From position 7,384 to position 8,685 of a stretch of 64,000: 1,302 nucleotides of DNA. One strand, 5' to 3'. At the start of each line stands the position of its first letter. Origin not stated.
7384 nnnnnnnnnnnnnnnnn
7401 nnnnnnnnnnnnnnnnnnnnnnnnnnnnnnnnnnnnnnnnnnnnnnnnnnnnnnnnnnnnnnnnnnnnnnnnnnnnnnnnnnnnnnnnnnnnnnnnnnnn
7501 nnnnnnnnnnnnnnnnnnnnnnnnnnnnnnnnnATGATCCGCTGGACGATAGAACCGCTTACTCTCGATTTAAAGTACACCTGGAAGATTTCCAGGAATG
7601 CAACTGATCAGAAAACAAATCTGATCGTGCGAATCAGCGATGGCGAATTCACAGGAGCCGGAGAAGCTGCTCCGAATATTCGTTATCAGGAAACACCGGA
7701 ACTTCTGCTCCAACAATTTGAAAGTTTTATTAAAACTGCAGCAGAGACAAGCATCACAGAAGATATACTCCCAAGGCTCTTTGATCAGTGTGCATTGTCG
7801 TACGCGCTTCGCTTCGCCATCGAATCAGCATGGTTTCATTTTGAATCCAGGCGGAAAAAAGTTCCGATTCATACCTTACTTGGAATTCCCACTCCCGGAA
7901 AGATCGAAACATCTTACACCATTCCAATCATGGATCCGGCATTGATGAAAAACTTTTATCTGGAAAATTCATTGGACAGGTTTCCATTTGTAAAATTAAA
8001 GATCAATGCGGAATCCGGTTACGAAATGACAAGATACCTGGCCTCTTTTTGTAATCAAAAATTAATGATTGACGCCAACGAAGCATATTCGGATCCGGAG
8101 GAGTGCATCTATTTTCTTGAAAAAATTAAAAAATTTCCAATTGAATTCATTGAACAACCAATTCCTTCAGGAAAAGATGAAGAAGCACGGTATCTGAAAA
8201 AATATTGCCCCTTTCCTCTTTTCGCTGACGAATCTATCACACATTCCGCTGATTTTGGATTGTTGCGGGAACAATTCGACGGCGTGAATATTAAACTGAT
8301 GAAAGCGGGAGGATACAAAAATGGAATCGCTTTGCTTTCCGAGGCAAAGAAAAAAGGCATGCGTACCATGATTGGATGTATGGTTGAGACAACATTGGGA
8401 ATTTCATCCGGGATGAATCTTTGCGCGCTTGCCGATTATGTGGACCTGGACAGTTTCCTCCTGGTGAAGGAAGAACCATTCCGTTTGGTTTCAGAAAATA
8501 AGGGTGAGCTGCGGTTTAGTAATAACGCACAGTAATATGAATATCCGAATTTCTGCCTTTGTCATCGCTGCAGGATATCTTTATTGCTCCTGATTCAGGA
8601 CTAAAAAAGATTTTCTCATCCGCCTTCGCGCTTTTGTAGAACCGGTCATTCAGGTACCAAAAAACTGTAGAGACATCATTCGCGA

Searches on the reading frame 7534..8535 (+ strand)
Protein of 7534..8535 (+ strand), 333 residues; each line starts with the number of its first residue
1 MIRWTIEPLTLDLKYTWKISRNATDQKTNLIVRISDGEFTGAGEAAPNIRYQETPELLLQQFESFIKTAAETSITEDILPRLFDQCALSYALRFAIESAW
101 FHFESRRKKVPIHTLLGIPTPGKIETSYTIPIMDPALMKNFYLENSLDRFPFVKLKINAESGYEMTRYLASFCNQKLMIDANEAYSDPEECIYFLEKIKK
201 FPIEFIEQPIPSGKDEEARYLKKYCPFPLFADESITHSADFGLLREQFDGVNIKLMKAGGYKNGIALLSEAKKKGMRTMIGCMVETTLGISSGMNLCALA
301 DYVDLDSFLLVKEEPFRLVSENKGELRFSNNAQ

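Call 10: find_related_loci(query=window:7534-8532:+, collection=genome_contigs, flank=4000)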
Query window:7534-8532:+ (333 aa) in genome_contigs; peptide patterns used: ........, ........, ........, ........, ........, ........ (x = any residue, [..] = any of these).
96 stretches matched a pattern; 42 encode a relative of the query (tblastn E <= 1e-3); 42 distinct loci.
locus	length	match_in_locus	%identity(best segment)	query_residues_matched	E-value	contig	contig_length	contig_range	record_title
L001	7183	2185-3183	97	1-333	0e+0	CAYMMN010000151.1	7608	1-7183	MAG TPA_asm: uncultured Flavobacteriales bacterium isolate SRP173033_co2_63 genome assembly, contig: NODE_6122_length_76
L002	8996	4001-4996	75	1-332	5e-177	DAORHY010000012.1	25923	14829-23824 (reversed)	MAG TPA_asm: Bacteroidia bacterium isolate AMR_MDS_5592 NODE_281_length_25923_cov_8.152505, whole genome shotgun sequenc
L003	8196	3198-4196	74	1-333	5e-173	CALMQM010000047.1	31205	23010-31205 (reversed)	MAG TPA_asm: uncultured Bacteroidetes bacterium isolate SRR1772177_bin.147_CONCOCT_v1.1_MAG genome assembly, contig: ERZ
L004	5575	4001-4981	60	1-327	6e-138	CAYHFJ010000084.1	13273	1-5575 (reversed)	MAG TPA_asm: uncultured Flavobacteriales bacterium isolate ERP119702_co1_8 genome assembly, contig: NODE_5819_length_132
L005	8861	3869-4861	60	3-333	7e-136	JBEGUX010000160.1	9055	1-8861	MAG: Bacteroidota bacterium isolate riogrande_2019_sw_WHONDRS-S19S_0066_B_bin.105 scaffold_185502, whole genome shotgun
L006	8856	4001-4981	59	1-327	1e-133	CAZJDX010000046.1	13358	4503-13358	MAG TPA_asm: uncultured Flavobacteriales bacterium isolate SRP239054_co1_88 genome assembly, contig: NODE_3427_length_13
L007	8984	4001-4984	58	1-328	2e-132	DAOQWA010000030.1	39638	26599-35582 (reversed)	MAG TPA_asm: Bacteroidia bacterium isolate AMR_MDS_1074 NODE_1177_length_39638_cov_7.868504, whole genome shotgun sequen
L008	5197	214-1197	59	1-328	1e-131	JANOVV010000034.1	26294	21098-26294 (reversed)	MAG: Bacteroidota bacterium isolate VAR_35_metabat_555 VAR_35_k141_1465699, whole genome shotgun sequence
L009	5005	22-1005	59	3-330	1e-130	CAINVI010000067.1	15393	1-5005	MAG: uncultured Bacteroidetes bacterium isolate ErkenSummer_bin-6362 genome assembly, contig: bin-6362:067/399, whole ge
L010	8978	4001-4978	58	1-326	1e-130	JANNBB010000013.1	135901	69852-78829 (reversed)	MAG: Bacteroidota bacterium isolate OTE_78_metabat_381 OTE_78_k141_3554106, whole genome shotgun sequence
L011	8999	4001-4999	57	1-333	6e-130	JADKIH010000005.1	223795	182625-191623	MAG: Bacteroidetes bacterium isolate Skiv_18-Q3-R9-52_BATAC.703 tig00008347-10-2234670, whole genome shotgun sequence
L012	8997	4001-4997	69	1-333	2e-138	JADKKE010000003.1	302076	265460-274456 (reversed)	MAG: Bacteroidetes bacterium isolate Vibo_18-Q3-R45-57_MAXAC.083 tig00004221-10-3019220, whole genome shotgun sequence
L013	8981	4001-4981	55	1-327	5e-128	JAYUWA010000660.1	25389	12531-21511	MAG: Bacteroidota bacterium isolate GL124_UP_concoct_234 GL124_UP_concoct_234_659, whole genome shotgun sequence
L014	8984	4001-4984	58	1-328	2e-127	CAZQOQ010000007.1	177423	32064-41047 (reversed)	MAG TPA_asm: uncultured Flavobacteriales bacterium isolate binchicken_co200_93 genome assembly, contig: k141_548627, who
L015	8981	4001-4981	55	1-327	6e-127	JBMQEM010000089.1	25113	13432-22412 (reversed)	MAG: Bacteroidota bacterium isolate LOS_Bin005 NODE_2531_length_25113_cov_9.749661, whole genome shotgun sequence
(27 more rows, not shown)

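Call 41: find_encoding_contigs(protein=window:7534-8535:+, flank=10000, max_places=4)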
Protein window:7534-8535:+ (333 aa): 12 contigs read that carry it; 4 places shown.
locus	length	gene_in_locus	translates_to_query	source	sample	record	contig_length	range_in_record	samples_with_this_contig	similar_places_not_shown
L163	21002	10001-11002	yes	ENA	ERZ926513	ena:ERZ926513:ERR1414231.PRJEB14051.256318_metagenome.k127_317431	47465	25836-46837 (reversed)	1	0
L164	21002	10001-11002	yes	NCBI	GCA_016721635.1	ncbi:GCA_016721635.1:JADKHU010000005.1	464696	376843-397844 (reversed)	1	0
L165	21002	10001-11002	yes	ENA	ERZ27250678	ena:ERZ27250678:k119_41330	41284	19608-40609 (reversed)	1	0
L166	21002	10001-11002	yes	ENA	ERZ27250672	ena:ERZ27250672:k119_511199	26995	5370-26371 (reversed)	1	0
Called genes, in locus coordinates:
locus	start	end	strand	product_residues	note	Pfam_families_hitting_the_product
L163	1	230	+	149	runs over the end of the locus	PF12802:MarR_2, PF01047:MarR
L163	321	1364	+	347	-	PF18174:HU-CCDC81_bac_1, PF18175:HU-CCDC81_bac_2, PF05036:SPOR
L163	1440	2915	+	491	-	PF00309:Sigma54_AID, PF04963:Sigma54_CBD, PF04552:Sigma54_DBD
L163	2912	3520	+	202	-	-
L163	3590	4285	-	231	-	PF13568:OMP_b-brl_2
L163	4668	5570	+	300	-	PF06977:SdiA-regulated, PF13449:Phytase-like (faint), PF01436:NHL (faint)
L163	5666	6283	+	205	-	PF00702:Hydrolase, PF13419:HAD_2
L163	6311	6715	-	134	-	PF00903:Glyoxalase, PF13468:Glyoxalase_3 (weak), PF13669:Glyoxalase_4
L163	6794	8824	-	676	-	PF00989:PAS, PF08448:PAS_4, PF13188:PAS_8, PF13426:PAS_9, PF08447:PAS_3, PF13426:PAS_9 (weak), PF00512:HisKA, PF02518:HATPase_c, +1 more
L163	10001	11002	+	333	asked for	PF13378:MR_MLE_C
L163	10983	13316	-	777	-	PF00912:Transgly, PF00905:Transpeptidase, PF06832:BiPBP_C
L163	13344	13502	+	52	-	-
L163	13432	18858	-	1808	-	PF11974:bMG3, PF01835:MG2, PF17972:bMG5, PF17962:bMG6 (weak), PF07703:A2M_BRD, PF00207:A2M, PF07678:TED_complement (weak), PF17973:bMG10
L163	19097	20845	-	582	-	PF01336:tRNA_anti-codon, PF00152:tRNA-synt_2, PF02938:GAD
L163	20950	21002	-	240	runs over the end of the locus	PF13505:OMP_b-brl, PF13568:OMP_b-brl_2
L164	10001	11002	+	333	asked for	PF13378:MR_MLE_C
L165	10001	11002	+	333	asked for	PF13378:MR_MLE_C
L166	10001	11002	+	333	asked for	PF13378:MR_MLE_C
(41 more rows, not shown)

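Call 66: search_protein_families(library=pfam, proteins=[window:7534-8532:+])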
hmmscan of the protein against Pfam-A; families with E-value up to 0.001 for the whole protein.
window:7534-8532:+ (333 aa): 1 family
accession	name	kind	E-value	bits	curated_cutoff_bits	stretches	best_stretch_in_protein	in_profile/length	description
PF13378.12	MR_MLE_C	-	2.7e-17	63.6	29.4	1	150-298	15-169/219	Enolase C-terminal domain-like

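Call 68: search_protein_families(library=ncbifam, proteins=[window:7534-8532:+])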
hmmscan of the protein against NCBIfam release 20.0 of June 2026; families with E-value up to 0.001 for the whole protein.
window:7534-8532:+ (333 aa): 10 families
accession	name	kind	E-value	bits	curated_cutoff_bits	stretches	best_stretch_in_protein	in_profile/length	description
NF042940.1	racemase_DgcA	equivalog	2.6e-58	197.8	400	1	10-316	7-304/323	N-acetyl-D-Glu racemase DgcA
NF011708.0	PRK15129.1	equivalog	5.7e-34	117.6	343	1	13-307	13-300/321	L-Ala-D/L-Glu epimerase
NF041118.1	A_G_epim_Thtga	equivalog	5.3e-33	114.6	500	1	13-317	15-329/341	L-Ala-D/L-Glu epimerase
TIGR02534.1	mucon_cyclo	subfamily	9.5e-15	54.5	334.95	1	22-297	22-311/368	muconate/chloromuconate family cycloisomerase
TIGR01928.1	menC_lowGC_arch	equivalog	1.6e-13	50.4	200.65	1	91-298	90-298/325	o-succinylbenzoate synthase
TIGR01927.1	menC_gam_Gplu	equivalog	6.9e-13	48.6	130.55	1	20-298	14-280/307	o-succinylbenzoate synthase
NF003473.0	PRK05105.1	equivalog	1.4e-11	44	236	1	165-292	155-282/331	o-succinylbenzoate synthase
NF002782.0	PRK02901.1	equivalog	4.8e-07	29.1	288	1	95-300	63-258/328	o-succinylbenzoate synthase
NF002739.0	PRK02714.1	equivalog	5.1e-06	26.2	259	1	10-297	11-287/320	o-succinylbenzoate synthase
NF043002.1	HProlDhtase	equivalog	0.00046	19.1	500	1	95-263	104-274/366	cis-3-hydroxy-L-proline dehydratase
